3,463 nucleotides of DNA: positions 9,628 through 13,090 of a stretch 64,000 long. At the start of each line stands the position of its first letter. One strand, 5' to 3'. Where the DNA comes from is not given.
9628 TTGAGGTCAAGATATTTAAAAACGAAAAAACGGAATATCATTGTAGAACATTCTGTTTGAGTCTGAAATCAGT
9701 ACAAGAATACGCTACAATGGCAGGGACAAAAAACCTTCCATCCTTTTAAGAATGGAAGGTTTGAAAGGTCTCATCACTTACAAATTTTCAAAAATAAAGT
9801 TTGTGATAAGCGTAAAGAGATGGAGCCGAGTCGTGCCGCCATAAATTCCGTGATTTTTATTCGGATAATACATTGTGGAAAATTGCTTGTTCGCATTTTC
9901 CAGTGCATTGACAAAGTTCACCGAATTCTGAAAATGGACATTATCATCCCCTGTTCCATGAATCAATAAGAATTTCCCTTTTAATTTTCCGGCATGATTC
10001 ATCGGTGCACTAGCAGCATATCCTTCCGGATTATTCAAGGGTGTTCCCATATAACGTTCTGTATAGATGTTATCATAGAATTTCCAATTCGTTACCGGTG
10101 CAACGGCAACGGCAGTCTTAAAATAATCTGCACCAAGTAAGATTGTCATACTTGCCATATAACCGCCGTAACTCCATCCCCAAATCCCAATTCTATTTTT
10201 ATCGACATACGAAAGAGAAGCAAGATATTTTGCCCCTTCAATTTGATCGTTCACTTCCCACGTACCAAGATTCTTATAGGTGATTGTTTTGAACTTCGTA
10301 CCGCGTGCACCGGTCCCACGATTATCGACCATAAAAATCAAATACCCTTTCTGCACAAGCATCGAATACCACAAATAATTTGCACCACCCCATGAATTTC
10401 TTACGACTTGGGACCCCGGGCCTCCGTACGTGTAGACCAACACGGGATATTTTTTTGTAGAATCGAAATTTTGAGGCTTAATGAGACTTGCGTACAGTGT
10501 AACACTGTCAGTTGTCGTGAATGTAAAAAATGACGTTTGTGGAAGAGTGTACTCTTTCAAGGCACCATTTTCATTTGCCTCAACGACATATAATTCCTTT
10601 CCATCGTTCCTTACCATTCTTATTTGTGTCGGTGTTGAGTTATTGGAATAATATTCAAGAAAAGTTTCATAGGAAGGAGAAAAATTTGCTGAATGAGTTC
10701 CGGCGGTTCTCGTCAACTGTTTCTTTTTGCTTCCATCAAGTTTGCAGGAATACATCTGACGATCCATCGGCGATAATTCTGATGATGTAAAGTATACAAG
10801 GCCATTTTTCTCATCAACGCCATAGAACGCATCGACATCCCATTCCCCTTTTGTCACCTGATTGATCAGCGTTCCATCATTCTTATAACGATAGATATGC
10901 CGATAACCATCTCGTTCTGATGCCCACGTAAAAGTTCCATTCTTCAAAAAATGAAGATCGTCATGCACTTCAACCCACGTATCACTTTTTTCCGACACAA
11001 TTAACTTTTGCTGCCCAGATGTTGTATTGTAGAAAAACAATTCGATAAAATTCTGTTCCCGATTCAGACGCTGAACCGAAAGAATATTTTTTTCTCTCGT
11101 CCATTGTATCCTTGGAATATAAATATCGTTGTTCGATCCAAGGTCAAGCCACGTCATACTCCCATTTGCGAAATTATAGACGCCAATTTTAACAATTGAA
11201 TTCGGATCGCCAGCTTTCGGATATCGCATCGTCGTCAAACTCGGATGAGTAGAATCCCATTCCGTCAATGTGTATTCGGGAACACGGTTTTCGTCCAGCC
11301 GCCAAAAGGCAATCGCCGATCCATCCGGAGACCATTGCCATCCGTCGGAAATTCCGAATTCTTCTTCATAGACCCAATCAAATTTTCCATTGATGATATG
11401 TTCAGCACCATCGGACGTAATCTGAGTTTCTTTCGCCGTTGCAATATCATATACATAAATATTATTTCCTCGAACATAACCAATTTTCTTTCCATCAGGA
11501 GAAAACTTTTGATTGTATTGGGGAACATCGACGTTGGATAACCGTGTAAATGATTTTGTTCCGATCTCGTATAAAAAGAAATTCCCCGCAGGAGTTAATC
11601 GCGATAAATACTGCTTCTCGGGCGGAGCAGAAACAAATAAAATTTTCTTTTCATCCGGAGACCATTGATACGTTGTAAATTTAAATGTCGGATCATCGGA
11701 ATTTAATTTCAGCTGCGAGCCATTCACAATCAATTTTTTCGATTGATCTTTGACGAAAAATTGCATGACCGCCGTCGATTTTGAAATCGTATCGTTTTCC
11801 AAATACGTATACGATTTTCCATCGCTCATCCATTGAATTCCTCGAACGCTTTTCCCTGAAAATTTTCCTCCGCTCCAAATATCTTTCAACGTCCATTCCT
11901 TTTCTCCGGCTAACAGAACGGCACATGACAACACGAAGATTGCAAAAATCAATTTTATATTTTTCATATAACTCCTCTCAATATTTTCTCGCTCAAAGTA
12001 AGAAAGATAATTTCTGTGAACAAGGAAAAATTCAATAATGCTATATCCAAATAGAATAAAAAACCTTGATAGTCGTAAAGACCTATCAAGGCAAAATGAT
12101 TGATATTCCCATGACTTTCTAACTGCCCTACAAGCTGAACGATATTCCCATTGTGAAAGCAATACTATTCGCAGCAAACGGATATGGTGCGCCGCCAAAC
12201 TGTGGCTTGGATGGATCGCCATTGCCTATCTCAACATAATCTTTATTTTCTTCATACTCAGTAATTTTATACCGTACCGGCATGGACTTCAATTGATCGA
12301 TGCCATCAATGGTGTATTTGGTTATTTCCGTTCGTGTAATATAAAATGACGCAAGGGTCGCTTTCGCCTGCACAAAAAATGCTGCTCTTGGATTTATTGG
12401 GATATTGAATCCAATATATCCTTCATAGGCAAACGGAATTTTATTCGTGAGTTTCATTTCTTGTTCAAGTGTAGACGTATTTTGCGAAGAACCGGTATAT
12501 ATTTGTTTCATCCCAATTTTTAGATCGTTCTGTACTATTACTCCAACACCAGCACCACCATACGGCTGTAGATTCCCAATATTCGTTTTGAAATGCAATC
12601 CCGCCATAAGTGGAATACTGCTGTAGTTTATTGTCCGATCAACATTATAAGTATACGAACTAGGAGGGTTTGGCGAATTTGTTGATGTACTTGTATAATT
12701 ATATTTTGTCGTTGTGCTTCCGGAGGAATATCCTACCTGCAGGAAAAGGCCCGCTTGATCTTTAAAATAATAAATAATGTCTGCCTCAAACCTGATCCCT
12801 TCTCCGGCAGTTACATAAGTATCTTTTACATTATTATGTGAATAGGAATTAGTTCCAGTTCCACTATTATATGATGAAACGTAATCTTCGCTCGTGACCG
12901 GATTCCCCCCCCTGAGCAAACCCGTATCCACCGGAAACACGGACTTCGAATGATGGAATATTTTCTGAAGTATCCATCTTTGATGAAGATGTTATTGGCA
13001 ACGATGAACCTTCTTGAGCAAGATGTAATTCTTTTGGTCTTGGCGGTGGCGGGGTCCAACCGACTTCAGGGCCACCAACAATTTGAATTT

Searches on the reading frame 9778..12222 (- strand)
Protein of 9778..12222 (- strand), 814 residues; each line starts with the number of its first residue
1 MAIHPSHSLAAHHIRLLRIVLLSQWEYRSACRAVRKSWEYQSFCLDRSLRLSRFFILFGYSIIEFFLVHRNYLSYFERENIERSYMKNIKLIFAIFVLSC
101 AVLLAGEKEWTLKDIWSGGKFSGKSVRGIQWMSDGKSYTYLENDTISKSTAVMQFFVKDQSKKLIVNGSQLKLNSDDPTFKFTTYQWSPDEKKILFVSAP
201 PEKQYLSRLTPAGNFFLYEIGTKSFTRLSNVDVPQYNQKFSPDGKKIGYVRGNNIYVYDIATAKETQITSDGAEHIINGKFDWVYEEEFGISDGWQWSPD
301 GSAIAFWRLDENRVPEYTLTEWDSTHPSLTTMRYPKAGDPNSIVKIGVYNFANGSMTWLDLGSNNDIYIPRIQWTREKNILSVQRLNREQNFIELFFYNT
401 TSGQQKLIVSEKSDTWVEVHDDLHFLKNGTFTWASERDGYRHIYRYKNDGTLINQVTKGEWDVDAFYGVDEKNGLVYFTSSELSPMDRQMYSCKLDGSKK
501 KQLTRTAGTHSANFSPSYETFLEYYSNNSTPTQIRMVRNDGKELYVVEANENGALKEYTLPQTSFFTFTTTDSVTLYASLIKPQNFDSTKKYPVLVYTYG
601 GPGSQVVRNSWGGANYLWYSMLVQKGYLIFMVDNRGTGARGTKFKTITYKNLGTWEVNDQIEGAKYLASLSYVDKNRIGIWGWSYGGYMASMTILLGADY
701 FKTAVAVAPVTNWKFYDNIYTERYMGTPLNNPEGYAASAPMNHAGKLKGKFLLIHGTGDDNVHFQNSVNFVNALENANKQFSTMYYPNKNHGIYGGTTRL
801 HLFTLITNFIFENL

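Call 8: search_protein_families(library=pfam, proteins=[window:9778-12222:-], max_evalue=0.001)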
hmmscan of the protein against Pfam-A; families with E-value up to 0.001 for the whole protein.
window:9778-12222:- (814 aa): 10 families
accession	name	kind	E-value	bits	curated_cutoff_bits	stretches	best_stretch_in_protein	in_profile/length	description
PF00930.27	DPPIV_N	-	1.6e-99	333.5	22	1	188-531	1-353/354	Dipeptidyl peptidase IV (DPP IV) N-terminal region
PF00326.27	Peptidase_S9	-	1e-56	192.2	22.6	1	620-813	8-209/213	Prolyl oligopeptidase family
PF20434.5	BD-FAE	-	1.2e-09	38.4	26.8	1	588-774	9-215/215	BD-FAE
PF02129.25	Peptidase_S15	-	2.2e-09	37.8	23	1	572-717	1-134/262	X-Pro dipeptidyl-peptidase (S15 family)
PF01738.24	DLH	-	6.8e-07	29.5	21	1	618-792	33-187/217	Dienelactone hydrolase family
PF00561.26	Abhydrolase_1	-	8.7e-07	29.3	25.8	1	593-794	1-177/245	alpha/beta hydrolase fold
PF12146.15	Hydrolase_4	-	1.1e-06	28.6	27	0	622-714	27-114/239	Serine aminopeptidase, S33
PF07676.18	PD40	-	1.9e-06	28.1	20.9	0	290-306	9-25/38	WD40-like Beta Propeller Repeat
PF05448.18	AXE1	-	0.00059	19.1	21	0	567-697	60-197/321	Acetyl xylan esterase (AXE1)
PF08840.17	BAAT_C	-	0.00066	20.2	20.9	0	662-696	8-43/210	BAAT / Acyl-CoA thioester hydrolase C terminal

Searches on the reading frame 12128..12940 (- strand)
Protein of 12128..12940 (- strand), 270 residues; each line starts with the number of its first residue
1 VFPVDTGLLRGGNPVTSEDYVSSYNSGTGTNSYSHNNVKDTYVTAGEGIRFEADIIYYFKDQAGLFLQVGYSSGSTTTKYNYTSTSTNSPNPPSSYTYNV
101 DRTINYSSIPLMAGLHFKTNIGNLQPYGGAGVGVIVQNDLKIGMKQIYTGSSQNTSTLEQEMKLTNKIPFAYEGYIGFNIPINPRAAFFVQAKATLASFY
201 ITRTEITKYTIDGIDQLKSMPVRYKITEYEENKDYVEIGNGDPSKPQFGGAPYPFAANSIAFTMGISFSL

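Call 8: search_protein_families(library=pfam, proteins=[window:12128-12940:-], max_evalue=0.001)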
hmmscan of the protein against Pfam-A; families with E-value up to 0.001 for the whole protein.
window:12128-12940:- (270 aa): 2 families
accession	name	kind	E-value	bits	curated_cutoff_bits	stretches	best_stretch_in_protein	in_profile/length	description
PF13568.12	OMP_b-brl_2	-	1.3e-05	25.8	27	1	27-194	16-166/175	Outer membrane protein beta-barrel domain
PF13505.12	OMP_b-brl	-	0.00016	22.3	28.7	0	33-143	28-117/175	Outer membrane protein beta-barrel domain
